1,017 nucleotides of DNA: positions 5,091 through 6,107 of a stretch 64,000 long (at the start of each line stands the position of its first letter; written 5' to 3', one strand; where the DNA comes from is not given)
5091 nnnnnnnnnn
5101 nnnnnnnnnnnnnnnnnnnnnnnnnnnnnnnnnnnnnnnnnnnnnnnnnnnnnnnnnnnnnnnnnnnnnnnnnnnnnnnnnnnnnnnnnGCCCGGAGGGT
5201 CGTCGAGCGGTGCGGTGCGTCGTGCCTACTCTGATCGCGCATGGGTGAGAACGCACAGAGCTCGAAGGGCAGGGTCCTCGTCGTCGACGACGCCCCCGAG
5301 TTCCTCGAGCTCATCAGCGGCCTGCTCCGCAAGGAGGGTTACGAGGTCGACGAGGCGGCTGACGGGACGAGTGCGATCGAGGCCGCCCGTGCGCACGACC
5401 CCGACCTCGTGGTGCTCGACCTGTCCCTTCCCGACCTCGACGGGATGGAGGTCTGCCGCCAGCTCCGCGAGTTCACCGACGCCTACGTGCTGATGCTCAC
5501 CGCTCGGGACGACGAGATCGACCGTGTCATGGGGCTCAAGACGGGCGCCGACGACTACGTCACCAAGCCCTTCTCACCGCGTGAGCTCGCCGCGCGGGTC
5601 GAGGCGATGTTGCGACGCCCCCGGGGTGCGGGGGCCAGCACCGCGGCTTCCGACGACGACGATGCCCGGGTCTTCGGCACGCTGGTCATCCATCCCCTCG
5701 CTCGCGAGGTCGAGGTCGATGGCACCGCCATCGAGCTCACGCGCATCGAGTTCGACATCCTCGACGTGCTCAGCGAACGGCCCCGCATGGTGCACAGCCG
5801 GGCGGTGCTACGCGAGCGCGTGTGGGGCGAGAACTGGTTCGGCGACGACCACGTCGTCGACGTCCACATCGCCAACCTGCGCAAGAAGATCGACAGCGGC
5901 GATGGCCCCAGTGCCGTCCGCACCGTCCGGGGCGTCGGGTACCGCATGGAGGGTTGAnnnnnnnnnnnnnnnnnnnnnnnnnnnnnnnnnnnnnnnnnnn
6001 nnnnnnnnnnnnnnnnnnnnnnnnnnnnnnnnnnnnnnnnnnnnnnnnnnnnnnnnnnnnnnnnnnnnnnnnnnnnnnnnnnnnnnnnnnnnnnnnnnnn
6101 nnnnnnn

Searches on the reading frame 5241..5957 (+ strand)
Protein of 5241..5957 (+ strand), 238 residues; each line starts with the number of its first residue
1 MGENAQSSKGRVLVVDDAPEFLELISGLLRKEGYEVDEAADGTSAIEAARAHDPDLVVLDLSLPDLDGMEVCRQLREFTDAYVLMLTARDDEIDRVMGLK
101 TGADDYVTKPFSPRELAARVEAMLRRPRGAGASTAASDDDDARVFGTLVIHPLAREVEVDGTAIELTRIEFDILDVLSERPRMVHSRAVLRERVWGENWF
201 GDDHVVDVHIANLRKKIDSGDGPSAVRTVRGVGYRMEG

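Call 15: search_protein_families(library=pfam, proteins=[window:5241-5957:+], max_evalue=0.001)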
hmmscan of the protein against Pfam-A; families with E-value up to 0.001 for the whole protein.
window:5241-5957:+ (238 aa): 2 families
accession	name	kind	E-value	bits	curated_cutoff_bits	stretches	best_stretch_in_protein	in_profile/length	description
PF00072.30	Response_reg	-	2.7e-32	111.7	30.2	1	12-120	1-110/111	Response regulator receiver domain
PF00486.34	Trans_reg_C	-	6.5e-24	84.2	26.2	1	161-236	1-77/77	Transcriptional regulatory protein, C terminal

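Call 68: search_protein_families(library=ncbifam, proteins=[window:5241-5957:+], max_evalue=0.001)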
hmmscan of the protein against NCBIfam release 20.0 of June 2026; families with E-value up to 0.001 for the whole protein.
window:5241-5957:+ (238 aa): 99 families (the best 25 are shown)
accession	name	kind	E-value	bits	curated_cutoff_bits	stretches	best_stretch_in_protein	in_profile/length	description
NF040689.1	MtrAB_MtrA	equivalog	3.5e-64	216.1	300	1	12-236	1-218/219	MtrAB system response regulator MtrA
NF040534.1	resp_reg_YycF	equivalog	1.7e-62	210.7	340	1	11-236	2-227/231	response regulator YycF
NF008296.0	PRK11083.1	equivalog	1.8e-61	207.4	273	1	9-237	3-226/228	two-component system response regulator CreB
TIGR02154.1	PhoB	equivalog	1.8e-60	204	296.2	1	11-236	4-225/226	phosphate regulon transcriptional regulator PhoB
NF045944.1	ResRegRpaBCyano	equivalog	3.3e-59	200.1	330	1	13-236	1-227/229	response regulator transcription factor RpaB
NF041733.1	resp_reg_CseB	equivalog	3.2e-58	196.8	350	1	11-236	2-226/228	two-component system response regulator CseB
NF033117.2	vanR_ACDEGLN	exception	1.7e-54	184.8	350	1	12-237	1-226/226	VanR-ABDEGLN family response regulator transcription factor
NF007982.1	PRK10710.1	equivalog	6.9e-54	182.9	380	1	6-237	4-228/235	envelope stress response regulator BaeR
NF033120.0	vanR_FM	exception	9.9e-54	182.4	460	1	12-238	6-231/231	vancomycin resistance response regulator transcription factor, VanR-F/VanR-M family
NF041209.1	resp_regPieR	equivalog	2.9e-51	174.3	450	1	11-236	2-227/231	two component system response regulator PieR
NF053854.1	RespRegPhoBBctds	equivalog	4.9e-50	170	270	1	12-236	1-224/225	two-component system response regulator PhoB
NF007005.1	PRK09468.1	equivalog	9.9e-50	169.2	331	1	9-234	3-229/237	osmolarity response regulator transcription factor OmpR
TIGR01387.1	cztR_silR_copR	subfamily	9.5e-48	162.7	279.2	1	12-235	1-217/218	heavy metal response regulator transcription factor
NF008199.0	PRK10955.1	equivalog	4.8e-46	157.6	341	1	11-236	3-228/232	envelope stress response regulator transcription factor CpxR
NF007546.0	PRK10161.1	equivalog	2.7e-44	151.5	471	1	11-236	4-225/229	phosphate response regulator transcription factor PhoB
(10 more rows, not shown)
